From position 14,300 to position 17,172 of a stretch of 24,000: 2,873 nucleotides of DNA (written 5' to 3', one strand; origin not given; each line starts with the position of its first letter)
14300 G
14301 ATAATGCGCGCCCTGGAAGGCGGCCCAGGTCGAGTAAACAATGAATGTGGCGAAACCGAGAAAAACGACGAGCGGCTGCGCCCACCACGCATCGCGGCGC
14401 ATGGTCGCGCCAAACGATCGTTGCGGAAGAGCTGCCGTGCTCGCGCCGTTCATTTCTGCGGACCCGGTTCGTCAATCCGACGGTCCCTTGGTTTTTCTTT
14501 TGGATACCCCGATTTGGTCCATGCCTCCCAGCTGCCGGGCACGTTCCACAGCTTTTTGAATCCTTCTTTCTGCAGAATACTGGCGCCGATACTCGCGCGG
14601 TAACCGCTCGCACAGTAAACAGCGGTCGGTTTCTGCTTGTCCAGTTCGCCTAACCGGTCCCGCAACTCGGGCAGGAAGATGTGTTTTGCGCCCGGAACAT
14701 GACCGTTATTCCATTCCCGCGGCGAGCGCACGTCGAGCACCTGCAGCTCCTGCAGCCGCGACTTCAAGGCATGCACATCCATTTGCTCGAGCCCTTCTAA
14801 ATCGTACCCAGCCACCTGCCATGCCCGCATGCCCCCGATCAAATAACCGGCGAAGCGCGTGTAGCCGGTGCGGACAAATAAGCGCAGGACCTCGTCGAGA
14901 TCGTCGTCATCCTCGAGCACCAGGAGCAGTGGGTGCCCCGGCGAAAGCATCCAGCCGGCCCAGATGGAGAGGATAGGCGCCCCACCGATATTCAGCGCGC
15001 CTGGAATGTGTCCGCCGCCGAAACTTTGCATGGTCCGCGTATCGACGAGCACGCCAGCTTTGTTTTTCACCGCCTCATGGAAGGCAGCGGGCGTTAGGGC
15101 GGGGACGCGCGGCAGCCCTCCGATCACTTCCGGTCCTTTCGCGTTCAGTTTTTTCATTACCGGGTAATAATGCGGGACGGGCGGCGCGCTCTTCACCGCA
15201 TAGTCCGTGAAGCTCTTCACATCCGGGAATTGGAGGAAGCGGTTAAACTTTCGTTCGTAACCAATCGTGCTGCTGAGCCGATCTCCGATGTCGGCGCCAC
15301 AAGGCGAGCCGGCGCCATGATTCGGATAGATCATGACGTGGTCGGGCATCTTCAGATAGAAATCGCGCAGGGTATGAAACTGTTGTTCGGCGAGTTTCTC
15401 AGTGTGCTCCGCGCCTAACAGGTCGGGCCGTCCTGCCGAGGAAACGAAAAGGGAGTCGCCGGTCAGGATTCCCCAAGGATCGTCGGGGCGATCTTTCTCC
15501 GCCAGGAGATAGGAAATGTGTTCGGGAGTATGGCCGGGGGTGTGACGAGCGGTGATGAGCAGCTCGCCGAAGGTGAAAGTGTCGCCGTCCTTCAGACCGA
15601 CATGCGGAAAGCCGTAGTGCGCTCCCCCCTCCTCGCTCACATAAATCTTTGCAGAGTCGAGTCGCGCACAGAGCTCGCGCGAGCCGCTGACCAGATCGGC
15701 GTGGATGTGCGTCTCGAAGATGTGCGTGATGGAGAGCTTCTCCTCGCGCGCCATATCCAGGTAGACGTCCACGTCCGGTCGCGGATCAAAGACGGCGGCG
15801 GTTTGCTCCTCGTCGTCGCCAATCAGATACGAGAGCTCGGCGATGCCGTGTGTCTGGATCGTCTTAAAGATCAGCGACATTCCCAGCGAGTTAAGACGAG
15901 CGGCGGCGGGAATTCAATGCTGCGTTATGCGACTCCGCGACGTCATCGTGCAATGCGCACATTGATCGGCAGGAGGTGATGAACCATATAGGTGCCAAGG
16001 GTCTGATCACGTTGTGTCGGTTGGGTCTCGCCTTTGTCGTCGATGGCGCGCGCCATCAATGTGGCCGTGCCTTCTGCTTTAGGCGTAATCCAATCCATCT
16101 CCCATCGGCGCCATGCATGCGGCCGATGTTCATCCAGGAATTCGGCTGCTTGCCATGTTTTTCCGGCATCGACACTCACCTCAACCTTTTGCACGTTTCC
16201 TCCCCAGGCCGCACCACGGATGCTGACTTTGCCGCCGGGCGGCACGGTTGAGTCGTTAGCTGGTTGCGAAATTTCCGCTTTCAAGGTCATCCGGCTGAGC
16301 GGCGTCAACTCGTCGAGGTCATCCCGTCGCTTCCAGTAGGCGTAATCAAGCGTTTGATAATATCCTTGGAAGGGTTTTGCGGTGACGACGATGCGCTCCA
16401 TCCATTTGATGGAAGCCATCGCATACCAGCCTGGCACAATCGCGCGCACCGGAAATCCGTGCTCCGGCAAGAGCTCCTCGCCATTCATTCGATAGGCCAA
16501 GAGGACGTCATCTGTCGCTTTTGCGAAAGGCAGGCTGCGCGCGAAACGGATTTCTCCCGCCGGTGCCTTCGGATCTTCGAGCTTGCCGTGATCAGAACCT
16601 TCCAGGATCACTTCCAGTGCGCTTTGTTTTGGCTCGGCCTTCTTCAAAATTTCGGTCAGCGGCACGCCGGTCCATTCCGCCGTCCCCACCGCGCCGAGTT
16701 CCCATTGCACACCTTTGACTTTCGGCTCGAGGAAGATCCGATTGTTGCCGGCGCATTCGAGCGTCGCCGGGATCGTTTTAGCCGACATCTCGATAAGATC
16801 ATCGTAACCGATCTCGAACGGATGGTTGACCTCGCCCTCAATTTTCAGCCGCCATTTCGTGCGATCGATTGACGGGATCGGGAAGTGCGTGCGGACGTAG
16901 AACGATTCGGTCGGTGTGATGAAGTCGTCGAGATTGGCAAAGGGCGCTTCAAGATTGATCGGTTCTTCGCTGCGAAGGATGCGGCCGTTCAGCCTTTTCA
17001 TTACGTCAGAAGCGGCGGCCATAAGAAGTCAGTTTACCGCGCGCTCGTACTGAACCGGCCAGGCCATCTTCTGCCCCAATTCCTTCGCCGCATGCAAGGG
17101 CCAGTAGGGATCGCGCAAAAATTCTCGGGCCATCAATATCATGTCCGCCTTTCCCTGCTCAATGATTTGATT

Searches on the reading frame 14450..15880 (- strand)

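Call 6: search_protein_families(library=pfam, proteins=[window:14450-15880:-])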
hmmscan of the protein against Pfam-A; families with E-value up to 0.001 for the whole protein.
window:14450-15880:- (476 aa): 2 families
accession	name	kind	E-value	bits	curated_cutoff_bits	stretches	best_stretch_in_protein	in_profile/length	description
PF00581.25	Rhodanese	-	9.4e-31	106.7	22.2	2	370-456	3-101/102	Rhodanese-like domain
PF00753.33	Lactamase_B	-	1.1e-09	38.9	22.7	1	16-154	7-161/196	Metallo-beta-lactamase superfamily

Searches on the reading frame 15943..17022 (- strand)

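Call 6: search_protein_families(library=pfam, proteins=[window:15943-17022:-])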
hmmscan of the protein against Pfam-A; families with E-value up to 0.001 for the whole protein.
window:15943-17022:- (359 aa): 3 families
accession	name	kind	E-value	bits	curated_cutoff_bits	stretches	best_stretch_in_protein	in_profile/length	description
PF00174.25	Oxidored_molyb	-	1.1e-57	194.7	24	1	46-222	1-169/169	Oxidoreductase molybdopterin binding domain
PF03404.22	Mo-co_dimer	-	1.1e-13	51.8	22.7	1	244-340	6-120/138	Mo-co oxidoreductase dimerisation domain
PF17957.7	Big_7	-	3.6e-05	24.8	24.1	1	249-322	3-68/70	Bacterial Ig domain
